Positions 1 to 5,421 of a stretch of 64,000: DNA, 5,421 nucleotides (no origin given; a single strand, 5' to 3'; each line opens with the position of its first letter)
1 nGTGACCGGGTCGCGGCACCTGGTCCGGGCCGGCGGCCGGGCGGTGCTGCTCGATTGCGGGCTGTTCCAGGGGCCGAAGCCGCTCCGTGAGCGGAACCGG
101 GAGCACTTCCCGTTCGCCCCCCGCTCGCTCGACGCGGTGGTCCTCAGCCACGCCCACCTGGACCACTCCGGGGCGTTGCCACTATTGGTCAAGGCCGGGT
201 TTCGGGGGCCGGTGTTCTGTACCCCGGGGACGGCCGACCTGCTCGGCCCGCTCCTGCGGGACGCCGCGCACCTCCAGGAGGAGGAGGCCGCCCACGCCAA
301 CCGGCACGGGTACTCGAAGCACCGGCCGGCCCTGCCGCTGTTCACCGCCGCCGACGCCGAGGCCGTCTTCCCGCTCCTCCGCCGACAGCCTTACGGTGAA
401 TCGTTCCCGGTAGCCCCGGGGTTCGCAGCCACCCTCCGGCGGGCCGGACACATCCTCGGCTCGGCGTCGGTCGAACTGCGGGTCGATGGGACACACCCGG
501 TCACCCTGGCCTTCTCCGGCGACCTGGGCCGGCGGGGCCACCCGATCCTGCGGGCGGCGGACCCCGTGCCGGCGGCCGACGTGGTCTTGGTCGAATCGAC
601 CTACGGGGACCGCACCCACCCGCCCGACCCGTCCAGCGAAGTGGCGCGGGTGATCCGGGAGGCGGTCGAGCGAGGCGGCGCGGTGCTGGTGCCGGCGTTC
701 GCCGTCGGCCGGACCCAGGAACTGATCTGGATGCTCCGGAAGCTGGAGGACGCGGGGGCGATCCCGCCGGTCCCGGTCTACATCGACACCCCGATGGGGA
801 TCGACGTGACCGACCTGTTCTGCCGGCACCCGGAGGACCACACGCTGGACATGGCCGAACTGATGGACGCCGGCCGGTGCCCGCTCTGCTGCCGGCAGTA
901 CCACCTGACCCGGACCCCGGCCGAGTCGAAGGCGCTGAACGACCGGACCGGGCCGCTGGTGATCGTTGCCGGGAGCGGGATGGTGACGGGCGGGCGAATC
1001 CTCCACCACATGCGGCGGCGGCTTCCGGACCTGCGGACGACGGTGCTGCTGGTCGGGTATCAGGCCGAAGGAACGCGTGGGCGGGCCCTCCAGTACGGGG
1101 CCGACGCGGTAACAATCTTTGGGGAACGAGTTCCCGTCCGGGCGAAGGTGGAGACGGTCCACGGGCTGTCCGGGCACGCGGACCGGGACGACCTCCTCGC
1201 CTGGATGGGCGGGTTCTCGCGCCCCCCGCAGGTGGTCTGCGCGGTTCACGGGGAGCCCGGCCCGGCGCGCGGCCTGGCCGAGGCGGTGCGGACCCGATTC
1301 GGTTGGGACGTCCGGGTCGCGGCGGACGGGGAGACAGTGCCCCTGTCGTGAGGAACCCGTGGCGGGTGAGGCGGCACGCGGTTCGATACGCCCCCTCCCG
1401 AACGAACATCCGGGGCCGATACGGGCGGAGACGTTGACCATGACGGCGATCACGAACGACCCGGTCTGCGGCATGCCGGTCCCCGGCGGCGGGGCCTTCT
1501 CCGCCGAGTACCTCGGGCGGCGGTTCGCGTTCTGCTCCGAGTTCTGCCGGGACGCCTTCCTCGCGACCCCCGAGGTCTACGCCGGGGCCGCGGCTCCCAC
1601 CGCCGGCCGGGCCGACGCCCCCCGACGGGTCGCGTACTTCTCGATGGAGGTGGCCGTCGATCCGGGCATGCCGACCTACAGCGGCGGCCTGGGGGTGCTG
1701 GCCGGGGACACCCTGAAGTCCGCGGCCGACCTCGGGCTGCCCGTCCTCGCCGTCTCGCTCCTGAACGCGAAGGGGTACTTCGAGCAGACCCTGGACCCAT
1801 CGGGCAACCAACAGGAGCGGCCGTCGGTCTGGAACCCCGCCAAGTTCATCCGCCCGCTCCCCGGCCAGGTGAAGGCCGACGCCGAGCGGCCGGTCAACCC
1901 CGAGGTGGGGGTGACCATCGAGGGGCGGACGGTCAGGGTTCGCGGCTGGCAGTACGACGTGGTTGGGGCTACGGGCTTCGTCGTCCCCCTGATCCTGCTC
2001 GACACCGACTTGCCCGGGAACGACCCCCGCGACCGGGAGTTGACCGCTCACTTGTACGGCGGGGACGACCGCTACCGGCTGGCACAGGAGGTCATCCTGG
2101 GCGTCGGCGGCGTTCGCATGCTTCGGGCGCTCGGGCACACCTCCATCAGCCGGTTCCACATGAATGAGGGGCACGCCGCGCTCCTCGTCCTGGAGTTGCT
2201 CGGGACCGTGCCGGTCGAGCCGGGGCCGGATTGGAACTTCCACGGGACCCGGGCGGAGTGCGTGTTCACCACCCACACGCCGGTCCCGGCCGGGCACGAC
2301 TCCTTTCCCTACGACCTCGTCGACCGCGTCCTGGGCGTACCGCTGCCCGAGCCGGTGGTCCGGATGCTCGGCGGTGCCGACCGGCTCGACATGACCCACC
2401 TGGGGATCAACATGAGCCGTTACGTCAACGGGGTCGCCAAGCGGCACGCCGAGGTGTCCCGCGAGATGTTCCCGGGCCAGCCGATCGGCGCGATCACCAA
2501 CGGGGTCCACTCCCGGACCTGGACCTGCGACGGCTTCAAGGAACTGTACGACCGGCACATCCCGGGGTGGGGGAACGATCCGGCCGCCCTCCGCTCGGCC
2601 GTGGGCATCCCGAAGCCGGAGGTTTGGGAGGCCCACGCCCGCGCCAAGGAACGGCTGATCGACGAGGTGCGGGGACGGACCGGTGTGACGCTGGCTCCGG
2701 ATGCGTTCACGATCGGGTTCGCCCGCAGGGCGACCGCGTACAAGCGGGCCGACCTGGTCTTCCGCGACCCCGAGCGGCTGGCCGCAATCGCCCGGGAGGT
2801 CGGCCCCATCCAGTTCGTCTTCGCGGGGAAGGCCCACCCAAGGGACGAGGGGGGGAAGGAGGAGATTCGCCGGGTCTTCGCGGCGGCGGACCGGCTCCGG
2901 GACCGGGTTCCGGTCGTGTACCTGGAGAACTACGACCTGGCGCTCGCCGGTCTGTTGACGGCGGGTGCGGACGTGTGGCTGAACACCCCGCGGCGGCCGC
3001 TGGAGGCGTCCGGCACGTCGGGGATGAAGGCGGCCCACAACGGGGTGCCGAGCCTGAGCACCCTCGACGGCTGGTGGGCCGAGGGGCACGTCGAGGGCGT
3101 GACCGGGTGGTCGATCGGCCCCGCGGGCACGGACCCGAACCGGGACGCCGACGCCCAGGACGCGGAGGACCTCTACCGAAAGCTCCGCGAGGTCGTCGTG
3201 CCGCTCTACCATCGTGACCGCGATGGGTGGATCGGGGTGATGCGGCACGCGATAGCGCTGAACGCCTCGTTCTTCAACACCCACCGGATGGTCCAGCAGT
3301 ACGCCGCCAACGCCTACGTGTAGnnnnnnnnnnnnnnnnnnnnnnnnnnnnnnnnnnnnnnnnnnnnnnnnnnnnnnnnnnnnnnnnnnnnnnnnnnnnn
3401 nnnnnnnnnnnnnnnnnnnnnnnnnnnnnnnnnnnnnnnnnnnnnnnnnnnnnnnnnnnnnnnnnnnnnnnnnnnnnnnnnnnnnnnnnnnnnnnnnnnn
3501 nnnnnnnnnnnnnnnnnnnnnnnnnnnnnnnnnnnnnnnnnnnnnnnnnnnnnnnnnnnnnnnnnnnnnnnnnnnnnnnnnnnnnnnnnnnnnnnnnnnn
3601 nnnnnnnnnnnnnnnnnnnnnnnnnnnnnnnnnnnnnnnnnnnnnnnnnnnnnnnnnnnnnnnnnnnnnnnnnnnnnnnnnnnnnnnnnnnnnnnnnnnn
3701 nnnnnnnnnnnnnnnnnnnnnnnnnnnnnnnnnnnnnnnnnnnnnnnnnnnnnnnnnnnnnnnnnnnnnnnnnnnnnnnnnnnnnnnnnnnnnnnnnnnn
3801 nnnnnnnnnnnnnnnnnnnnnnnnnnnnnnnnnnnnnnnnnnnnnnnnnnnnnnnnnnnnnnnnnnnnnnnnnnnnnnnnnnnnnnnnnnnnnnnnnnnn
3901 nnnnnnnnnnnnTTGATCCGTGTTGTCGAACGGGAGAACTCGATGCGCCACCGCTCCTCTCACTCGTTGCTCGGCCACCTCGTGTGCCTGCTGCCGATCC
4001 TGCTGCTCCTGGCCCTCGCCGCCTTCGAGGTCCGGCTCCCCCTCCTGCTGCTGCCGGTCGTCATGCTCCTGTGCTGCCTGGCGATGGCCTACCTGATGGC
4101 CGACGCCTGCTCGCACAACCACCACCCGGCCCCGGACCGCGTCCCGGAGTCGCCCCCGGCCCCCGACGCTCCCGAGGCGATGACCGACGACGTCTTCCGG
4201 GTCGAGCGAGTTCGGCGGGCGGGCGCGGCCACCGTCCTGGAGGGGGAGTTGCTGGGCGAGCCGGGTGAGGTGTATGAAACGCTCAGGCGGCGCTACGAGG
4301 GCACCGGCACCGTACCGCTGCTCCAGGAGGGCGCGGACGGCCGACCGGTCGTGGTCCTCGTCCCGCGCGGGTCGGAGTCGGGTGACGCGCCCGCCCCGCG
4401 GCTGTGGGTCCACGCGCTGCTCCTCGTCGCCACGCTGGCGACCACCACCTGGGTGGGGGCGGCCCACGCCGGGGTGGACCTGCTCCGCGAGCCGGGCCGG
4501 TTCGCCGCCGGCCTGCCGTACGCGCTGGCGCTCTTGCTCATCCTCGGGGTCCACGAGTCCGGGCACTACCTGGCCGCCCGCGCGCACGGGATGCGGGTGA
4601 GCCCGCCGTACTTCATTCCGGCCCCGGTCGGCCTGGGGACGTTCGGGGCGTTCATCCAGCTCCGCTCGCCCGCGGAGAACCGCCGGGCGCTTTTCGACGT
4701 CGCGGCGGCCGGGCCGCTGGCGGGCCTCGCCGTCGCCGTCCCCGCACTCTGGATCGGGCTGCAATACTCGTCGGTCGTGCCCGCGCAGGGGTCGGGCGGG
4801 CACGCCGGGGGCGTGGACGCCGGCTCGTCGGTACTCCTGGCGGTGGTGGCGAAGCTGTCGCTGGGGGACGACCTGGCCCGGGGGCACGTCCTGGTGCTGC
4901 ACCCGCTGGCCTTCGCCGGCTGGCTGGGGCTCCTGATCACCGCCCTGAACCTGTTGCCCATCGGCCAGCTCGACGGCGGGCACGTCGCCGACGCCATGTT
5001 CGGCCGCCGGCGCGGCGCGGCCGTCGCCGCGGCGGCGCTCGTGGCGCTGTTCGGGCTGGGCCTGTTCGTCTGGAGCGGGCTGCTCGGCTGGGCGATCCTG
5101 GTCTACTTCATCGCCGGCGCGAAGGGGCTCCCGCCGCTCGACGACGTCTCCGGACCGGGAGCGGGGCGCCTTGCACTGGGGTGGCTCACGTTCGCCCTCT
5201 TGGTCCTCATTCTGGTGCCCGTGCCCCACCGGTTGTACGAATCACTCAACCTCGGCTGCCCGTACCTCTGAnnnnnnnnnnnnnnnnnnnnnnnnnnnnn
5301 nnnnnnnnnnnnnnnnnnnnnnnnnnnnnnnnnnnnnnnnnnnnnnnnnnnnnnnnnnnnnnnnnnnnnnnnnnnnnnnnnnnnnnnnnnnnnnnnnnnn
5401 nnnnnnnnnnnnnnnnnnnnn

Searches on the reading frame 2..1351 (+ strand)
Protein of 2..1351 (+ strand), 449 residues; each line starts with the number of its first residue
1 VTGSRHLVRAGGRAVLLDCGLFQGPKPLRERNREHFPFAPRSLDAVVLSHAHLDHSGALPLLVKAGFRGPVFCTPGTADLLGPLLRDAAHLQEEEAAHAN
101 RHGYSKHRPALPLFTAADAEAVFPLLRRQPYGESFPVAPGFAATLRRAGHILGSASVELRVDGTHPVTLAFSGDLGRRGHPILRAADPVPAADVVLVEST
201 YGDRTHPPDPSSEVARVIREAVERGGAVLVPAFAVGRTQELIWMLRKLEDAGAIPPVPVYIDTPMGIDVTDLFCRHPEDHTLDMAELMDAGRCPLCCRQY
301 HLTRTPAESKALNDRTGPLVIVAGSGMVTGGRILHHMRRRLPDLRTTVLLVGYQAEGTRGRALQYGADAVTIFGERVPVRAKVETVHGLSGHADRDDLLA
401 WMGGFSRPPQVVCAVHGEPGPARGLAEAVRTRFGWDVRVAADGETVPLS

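Call 69: search_protein_families(library=pfam, proteins=[window:2-1351:+], max_evalue=0.00001)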
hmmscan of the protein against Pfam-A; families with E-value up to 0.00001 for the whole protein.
window:2-1351:+ (449 aa): 4 families
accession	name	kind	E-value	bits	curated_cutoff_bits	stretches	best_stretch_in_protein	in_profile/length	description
PF10996.14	Beta-Casp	-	1.7e-34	119.4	27.7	1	238-363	1-120/120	Beta-Casp domain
PF07521.17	RMMBL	-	2.3e-17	63.2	21.6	1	376-439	1-62/63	Zn-dependent metallo-hydrolase RNA specificity domain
PF12706.13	Lactamase_B_2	-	5e-11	43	27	1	13-200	1-165/200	Beta-lactamase superfamily domain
PF00753.33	Lactamase_B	-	1.1e-10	42.2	22.7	1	7-66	10-67/196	Metallo-beta-lactamase superfamily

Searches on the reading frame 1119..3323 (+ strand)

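Call 69: search_protein_families(library=pfam, proteins=[window:1119-3323:+], max_evalue=0.00001)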
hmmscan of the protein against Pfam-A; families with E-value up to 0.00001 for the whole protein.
window:1119-3323:+ (734 aa): 2 families
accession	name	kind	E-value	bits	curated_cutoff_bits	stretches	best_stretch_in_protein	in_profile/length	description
PF00343.26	Phosphorylase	-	8.5e-28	97.5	27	1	420-651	321-579/713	Carbohydrate phosphorylase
PF04945.19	YHS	-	9.5e-12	45.2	30.3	1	113-157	2-46/47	YHS domain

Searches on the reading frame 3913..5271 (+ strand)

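Call 69: search_protein_families(library=pfam, proteins=[window:3913-5271:+], max_evalue=0.00001)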
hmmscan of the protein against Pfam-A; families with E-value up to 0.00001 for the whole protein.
window:3913-5271:+ (452 aa): 1 family
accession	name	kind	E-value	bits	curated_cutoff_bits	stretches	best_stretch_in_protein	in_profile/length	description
PF02163.28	Peptidase_M50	-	5.5e-25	88.4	27.2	1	203-378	2-211/221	Peptidase family M50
